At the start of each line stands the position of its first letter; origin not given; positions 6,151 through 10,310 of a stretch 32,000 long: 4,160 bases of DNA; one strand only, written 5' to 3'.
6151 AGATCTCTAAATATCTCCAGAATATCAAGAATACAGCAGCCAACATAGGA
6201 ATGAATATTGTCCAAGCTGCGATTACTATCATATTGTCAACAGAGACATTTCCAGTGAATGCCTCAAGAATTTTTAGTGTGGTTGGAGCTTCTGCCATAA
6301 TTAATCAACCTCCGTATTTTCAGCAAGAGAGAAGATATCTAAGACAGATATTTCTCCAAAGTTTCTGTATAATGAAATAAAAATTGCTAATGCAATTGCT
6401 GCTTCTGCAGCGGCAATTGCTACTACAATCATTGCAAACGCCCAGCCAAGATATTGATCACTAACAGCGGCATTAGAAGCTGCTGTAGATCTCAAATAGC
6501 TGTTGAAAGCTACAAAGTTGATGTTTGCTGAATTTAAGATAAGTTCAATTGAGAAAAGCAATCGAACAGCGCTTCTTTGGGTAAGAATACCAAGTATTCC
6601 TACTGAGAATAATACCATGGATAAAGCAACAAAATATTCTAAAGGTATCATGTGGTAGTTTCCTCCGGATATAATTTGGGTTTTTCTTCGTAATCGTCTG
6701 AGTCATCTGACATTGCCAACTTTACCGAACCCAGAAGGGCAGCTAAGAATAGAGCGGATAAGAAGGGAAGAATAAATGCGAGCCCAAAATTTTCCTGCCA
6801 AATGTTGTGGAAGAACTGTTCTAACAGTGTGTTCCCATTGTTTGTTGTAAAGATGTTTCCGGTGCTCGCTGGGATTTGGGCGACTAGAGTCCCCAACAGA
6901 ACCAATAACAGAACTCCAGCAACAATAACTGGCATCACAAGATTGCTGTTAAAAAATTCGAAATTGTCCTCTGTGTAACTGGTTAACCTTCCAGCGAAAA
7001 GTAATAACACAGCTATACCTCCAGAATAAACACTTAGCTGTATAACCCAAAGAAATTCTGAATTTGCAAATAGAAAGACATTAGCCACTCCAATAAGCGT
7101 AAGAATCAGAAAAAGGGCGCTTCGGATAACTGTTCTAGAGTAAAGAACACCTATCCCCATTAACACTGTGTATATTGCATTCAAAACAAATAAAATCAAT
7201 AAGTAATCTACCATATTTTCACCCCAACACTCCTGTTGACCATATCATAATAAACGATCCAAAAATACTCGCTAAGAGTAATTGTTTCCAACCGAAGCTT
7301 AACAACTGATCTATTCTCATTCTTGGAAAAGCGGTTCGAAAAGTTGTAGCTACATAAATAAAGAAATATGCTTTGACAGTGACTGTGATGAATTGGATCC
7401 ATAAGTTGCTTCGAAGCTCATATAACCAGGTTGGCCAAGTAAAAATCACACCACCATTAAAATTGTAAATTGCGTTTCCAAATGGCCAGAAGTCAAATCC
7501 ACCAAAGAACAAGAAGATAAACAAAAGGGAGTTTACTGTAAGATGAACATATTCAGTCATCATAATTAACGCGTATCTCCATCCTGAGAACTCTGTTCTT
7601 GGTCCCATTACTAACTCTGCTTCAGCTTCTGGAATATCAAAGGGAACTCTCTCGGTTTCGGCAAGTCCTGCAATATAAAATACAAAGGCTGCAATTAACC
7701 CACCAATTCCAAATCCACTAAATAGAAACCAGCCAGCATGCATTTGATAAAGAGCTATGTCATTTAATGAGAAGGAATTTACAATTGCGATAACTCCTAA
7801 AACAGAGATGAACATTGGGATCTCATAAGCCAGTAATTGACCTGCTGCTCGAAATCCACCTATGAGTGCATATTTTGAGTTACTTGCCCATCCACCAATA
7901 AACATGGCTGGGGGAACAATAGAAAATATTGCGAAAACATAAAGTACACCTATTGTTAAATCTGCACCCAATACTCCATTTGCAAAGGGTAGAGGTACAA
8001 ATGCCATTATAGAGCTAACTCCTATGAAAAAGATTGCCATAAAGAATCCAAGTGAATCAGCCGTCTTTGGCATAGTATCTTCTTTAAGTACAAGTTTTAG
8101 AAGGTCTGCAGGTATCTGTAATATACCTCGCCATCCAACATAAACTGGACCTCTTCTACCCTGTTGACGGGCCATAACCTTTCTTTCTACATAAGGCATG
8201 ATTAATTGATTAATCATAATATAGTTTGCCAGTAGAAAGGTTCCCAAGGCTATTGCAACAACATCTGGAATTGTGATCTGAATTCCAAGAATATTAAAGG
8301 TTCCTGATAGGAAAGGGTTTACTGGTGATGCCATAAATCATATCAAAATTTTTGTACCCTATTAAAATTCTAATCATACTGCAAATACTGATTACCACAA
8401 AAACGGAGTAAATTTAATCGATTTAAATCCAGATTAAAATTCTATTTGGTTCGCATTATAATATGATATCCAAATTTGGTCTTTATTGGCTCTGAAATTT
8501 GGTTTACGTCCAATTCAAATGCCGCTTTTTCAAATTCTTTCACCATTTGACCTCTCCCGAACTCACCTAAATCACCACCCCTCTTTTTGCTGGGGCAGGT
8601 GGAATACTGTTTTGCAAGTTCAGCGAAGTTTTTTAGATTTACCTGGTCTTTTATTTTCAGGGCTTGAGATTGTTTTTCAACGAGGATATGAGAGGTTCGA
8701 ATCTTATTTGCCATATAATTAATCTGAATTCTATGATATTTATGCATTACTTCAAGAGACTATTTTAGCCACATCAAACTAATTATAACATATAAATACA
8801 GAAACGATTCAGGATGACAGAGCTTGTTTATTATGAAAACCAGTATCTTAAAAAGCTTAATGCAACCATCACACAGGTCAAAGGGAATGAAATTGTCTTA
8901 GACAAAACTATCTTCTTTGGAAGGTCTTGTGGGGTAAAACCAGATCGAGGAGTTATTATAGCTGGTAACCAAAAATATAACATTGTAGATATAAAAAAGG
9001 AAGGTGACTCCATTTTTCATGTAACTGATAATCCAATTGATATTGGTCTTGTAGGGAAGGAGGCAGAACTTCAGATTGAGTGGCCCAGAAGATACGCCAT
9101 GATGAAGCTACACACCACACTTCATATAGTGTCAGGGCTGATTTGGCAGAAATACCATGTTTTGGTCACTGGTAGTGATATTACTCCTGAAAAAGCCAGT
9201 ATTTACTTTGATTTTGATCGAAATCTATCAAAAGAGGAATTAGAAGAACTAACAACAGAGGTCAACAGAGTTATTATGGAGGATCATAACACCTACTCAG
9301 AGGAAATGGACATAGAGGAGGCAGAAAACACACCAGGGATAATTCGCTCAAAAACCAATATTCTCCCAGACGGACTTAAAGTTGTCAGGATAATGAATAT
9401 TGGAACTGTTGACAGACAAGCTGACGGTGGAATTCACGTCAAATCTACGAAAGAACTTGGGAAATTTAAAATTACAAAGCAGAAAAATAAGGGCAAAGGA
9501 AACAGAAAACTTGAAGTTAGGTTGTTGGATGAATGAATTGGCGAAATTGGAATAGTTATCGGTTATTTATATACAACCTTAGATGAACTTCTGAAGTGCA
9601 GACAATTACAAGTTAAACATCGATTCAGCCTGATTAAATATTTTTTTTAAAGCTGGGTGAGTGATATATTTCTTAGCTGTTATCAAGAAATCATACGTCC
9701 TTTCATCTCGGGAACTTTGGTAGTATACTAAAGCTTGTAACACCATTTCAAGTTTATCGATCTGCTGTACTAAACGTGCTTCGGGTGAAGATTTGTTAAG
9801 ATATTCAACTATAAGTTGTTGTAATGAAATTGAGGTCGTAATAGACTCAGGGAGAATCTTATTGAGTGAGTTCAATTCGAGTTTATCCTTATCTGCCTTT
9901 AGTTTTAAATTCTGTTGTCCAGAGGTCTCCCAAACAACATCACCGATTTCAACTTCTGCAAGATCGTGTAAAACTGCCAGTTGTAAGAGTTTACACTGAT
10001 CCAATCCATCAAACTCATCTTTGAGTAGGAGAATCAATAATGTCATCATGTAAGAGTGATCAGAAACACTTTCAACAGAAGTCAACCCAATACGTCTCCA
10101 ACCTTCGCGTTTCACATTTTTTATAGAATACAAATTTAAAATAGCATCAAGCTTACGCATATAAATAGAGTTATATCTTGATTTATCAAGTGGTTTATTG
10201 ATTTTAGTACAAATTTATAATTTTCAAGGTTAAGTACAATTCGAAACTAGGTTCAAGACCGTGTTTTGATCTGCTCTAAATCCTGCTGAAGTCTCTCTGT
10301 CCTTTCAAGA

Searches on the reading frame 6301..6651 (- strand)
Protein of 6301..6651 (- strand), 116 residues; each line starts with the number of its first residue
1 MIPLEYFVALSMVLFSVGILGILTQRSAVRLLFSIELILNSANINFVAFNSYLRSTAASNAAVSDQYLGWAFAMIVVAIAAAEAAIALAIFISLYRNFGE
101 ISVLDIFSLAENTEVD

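Call 5: search_protein_families(library=pfam, proteins=[window:6301-6651:-])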
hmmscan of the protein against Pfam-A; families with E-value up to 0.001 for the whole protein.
window:6301-6651:- (116 aa): 1 family
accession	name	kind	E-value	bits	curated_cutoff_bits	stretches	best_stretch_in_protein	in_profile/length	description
PF00420.29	Oxidored_q2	-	3.1e-22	78.6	26.1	1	7-106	2-90/95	NADH-ubiquinone/plastoquinone oxidoreductase chain 4L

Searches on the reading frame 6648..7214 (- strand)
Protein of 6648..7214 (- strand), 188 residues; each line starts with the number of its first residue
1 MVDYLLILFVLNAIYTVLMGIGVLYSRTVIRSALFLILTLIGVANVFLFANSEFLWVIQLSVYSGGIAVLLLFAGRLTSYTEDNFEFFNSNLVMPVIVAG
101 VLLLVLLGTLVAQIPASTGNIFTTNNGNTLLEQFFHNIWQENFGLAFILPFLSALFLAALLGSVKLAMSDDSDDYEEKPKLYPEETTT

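Call 5: search_protein_families(library=pfam, proteins=[window:6648-7214:-])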
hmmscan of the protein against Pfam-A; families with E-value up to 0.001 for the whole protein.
window:6648-7214:- (188 aa): 1 family
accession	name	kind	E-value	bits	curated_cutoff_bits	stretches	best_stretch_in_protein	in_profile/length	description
PF00499.25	Oxidored_q3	-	3.2e-18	66.3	33.2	1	20-166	2-146/146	NADH-ubiquinone/plastoquinone oxidoreductase chain 6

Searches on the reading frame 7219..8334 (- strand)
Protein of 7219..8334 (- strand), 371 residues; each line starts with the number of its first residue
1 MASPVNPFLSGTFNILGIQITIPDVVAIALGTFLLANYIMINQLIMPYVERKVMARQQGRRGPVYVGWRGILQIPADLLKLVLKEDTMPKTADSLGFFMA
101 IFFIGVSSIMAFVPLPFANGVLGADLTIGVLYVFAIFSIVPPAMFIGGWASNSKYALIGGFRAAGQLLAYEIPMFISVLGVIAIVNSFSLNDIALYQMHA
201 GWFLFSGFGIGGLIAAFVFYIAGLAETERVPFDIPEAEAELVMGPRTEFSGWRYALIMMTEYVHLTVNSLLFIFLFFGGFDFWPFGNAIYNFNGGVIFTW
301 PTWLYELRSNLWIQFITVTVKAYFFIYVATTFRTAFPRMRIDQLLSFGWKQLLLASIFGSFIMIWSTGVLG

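Call 5: search_protein_families(library=pfam, proteins=[window:7219-8334:-])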
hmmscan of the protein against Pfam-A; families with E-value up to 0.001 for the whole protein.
window:7219-8334:- (371 aa): 1 family
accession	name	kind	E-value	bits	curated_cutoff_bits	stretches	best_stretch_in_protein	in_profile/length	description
PF00146.26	NADHdh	-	2.5e-88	296.7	27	1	34-363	5-297/298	NADH dehydrogenase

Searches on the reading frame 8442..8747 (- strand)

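Call 5: search_protein_families(library=pfam, proteins=[window:8442-8747:-])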
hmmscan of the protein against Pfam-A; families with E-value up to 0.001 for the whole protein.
window:8442-8747:- (101 aa): 3 families
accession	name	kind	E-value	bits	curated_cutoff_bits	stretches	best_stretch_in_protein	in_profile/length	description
PF00639.27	Rotamase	-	4.9e-24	85.6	21.7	1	25-100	18-96/97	PPIC-type PPIASE domain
PF13616.12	Rotamase_3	-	2.4e-22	80.1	22.5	1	7-98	21-111/116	PPIC-type PPIASE domain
PF13145.12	Rotamase_2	-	3e-08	34.9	27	1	10-97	16-103/121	PPIC-type PPIASE domain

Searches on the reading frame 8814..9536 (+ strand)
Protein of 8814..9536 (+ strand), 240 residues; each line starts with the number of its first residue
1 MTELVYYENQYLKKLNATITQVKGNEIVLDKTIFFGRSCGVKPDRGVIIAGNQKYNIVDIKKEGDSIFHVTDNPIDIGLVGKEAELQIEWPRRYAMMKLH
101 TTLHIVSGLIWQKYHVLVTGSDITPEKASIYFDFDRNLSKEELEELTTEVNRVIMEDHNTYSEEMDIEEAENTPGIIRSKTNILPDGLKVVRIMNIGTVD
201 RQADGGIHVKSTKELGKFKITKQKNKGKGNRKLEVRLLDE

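Call 5: search_protein_families(library=pfam, proteins=[window:8814-9536:+])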
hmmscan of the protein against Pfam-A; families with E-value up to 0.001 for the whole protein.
window:8814-9536:+ (240 aa): 2 families
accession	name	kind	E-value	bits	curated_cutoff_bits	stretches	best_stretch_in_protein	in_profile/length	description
PF07973.19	tRNA_SAD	-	1.2e-11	44.9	24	1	191-232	1-42/44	Threonyl and Alanyl tRNA synthetase second additional domain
PF01411.24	tRNA-synt_2c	-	8.2e-08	31.7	30.3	1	13-90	473-550/552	tRNA synthetases class II (A)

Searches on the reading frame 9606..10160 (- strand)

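Call 5: search_protein_families(library=pfam, proteins=[window:9606-10160:-])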
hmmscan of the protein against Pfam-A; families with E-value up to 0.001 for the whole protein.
window:9606-10160:- (184 aa): 3 families
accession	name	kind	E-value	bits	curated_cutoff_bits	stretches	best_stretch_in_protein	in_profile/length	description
PF13023.12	HD_3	-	1.3e-29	103.7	22.5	1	13-163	4-151/165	HD domain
PF12917.13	YfbR-like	-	1.3e-07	31.9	25.9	1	11-145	7-143/182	5'-deoxynucleotidase YfbR-like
PF01966.28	HD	-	2.5e-06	28.2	22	1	33-139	2-115/116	HD domain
